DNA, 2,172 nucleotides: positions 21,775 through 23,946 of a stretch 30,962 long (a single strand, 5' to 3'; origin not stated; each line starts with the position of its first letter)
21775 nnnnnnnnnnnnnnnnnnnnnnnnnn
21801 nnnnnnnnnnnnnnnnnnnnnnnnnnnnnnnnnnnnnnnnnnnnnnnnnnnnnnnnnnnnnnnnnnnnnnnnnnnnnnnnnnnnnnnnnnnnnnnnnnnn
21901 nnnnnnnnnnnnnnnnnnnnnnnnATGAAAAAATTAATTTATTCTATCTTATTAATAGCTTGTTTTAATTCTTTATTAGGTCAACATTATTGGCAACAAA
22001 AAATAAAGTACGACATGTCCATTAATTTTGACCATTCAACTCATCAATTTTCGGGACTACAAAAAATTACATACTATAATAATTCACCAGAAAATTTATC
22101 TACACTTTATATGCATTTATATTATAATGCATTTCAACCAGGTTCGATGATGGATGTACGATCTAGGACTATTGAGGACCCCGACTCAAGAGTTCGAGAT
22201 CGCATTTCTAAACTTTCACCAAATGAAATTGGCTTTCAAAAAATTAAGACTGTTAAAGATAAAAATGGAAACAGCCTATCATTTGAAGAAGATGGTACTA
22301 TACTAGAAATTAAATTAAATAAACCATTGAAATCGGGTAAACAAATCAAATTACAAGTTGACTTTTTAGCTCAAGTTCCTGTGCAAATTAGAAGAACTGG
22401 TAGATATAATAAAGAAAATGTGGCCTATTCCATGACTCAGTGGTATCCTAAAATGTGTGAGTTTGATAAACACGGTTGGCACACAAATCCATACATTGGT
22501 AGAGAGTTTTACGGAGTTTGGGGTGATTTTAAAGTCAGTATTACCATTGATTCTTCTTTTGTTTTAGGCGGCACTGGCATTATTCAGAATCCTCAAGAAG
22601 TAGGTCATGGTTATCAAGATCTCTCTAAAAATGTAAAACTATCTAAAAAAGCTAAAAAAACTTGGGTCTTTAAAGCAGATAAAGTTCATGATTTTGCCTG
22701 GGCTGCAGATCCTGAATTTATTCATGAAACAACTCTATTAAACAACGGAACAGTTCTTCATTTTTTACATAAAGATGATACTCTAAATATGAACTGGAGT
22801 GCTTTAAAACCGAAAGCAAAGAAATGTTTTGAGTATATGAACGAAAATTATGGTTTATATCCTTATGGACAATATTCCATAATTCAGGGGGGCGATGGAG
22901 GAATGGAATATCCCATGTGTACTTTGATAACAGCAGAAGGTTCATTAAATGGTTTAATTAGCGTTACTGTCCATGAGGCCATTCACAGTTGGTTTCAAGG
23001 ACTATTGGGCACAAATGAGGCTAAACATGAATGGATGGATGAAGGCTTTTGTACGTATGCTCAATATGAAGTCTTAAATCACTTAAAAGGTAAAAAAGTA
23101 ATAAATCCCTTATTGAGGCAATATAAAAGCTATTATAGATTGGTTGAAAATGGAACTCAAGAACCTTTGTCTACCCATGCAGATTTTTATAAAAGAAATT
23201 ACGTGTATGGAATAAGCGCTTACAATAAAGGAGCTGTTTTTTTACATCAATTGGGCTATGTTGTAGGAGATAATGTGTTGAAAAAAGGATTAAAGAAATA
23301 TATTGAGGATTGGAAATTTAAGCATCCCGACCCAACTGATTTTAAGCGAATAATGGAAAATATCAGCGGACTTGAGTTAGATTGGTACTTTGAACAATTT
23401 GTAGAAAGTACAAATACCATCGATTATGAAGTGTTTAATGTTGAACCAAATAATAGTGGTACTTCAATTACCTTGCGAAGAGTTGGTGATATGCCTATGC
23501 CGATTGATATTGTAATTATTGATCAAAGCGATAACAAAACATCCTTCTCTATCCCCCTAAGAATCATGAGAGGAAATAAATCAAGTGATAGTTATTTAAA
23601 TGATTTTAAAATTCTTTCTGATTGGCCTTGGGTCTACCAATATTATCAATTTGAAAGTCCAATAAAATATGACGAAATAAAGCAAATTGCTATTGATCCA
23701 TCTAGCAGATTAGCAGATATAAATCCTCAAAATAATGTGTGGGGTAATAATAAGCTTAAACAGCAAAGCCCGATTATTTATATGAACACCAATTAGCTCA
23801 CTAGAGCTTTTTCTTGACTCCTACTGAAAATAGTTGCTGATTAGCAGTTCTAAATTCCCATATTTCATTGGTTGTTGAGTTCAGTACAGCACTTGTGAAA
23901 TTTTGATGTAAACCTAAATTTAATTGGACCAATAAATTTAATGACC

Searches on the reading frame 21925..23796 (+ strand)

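Call 60: search_protein_families(library=pfam, proteins=[window:21925-23796:+], max_evalue=0.0001)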
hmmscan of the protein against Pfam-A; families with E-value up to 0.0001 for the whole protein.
window:21925-23796:+ (623 aa): 1 family
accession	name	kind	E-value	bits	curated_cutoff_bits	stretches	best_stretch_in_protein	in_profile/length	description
PF01433.26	Peptidase_M1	-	3.4e-21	76.3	27.7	1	298-492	6-218/218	Peptidase family M1 domain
